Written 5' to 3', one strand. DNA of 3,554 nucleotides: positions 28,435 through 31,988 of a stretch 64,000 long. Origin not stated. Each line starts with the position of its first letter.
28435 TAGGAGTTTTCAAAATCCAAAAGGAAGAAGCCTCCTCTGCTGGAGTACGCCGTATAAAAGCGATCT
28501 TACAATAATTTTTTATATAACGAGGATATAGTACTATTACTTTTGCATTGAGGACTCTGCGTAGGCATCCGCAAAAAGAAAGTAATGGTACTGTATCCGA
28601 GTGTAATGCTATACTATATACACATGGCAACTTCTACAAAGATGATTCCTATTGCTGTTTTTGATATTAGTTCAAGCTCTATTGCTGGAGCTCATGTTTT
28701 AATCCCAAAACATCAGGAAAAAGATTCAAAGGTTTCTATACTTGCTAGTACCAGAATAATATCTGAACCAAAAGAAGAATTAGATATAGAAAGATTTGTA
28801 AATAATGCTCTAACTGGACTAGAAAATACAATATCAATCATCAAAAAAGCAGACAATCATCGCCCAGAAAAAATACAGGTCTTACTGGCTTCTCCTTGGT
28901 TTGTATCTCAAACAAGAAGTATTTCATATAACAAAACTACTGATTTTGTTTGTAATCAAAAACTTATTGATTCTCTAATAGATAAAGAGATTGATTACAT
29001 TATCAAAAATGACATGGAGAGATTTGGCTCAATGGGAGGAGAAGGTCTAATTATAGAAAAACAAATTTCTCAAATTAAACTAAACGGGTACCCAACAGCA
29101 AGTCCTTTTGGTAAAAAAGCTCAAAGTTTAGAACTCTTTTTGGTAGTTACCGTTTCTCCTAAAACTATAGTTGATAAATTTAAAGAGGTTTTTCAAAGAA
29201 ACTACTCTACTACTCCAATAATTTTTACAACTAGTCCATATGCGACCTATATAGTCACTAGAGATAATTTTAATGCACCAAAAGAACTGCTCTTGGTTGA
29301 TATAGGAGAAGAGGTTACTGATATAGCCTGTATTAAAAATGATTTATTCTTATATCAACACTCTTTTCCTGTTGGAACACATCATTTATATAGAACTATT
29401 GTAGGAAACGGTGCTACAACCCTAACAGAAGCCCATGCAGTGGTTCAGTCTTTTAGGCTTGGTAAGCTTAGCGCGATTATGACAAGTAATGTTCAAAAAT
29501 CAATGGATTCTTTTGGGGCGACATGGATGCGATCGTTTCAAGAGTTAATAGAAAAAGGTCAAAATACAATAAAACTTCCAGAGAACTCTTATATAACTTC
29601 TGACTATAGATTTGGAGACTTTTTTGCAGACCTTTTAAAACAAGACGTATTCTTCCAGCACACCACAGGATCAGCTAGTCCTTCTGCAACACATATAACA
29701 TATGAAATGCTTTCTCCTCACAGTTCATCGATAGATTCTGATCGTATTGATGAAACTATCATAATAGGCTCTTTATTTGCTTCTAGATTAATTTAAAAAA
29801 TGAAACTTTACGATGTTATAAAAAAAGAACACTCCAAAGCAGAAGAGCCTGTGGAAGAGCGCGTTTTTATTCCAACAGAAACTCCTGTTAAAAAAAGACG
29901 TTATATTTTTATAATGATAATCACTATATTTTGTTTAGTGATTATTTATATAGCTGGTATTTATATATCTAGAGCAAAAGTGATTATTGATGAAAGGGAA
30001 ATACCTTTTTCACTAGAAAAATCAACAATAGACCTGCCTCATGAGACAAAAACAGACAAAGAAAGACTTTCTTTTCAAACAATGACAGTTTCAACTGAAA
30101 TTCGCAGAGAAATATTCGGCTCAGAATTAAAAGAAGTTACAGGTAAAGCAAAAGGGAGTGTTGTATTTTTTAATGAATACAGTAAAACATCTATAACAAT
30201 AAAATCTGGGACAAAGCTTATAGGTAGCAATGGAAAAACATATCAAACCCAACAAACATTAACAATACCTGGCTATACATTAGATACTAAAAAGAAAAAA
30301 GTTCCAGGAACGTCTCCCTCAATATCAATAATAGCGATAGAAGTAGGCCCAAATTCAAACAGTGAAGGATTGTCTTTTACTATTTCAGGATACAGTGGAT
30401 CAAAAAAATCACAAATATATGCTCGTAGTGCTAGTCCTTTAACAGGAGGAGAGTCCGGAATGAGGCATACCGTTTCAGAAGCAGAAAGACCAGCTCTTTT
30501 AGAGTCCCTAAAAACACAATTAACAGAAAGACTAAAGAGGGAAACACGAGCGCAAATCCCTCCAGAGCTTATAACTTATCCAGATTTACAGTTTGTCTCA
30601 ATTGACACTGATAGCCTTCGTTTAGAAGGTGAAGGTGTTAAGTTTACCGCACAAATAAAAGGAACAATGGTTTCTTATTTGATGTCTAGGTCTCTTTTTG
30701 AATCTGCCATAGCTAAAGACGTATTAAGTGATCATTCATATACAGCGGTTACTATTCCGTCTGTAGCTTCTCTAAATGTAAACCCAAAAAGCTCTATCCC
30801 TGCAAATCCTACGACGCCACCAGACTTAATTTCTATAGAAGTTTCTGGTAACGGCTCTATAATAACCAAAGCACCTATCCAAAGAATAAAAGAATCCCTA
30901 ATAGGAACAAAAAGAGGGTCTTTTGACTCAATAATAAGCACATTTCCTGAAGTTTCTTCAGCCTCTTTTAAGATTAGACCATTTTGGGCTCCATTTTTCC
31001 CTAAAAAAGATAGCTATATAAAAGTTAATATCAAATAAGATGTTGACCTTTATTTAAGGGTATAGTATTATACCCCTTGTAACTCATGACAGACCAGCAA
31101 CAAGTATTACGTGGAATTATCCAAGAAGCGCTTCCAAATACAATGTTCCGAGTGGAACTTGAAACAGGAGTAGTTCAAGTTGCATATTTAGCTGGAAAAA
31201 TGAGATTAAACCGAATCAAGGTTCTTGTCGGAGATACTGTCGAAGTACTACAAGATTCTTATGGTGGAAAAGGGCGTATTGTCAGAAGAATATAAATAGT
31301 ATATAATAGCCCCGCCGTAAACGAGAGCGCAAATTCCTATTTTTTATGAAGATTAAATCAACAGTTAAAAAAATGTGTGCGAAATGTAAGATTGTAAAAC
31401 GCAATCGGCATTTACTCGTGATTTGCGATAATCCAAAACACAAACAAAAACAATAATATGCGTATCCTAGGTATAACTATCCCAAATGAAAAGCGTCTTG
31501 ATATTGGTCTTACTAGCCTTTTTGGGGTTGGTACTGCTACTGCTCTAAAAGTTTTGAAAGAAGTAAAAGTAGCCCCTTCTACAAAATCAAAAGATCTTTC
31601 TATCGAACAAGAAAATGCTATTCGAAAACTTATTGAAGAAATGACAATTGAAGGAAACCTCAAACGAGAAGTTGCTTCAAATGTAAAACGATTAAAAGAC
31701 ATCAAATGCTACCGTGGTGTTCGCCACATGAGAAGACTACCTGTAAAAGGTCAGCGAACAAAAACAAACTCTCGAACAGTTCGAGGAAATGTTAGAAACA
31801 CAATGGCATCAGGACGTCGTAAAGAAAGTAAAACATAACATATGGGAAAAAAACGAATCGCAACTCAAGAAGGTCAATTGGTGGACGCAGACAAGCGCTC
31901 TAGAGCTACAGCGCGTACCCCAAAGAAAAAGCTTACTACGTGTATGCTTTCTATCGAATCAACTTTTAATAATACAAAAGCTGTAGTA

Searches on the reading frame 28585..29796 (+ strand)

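Call 51: search_protein_families(library=pfam, proteins=[window:28585-29796:+], max_evalue=0.001)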
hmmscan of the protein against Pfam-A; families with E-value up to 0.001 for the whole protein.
window:28585-29796:+ (403 aa): 1 family
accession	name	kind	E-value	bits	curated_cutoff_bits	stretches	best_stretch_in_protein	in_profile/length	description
PF12864.12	DUF3822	-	0.00014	21.6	24.9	1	197-265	127-194/241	Protein of unknown function (DUF3822)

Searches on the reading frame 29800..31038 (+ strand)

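Call 51: search_protein_families(library=pfam, proteins=[window:29800-31038:+], max_evalue=0.001)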
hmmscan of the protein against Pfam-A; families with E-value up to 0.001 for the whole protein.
window:29800-31038:+ (412 aa): 1 family
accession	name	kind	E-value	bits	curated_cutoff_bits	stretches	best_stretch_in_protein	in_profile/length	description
PF21110.3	GlxA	-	2.2e-05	25.5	27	1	116-208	1-100/105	GlxA beta barrel domain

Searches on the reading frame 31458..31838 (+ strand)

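Call 51: search_protein_families(library=pfam, proteins=[window:31458-31838:+], max_evalue=0.001)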
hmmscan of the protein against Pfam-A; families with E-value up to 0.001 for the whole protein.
window:31458-31838:+ (126 aa): 1 family
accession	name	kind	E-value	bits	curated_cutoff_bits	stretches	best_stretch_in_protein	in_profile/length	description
PF00416.27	Ribosomal_S13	-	3.8e-25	89.2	31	2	62-107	83-128/128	Ribosomal protein S13/S18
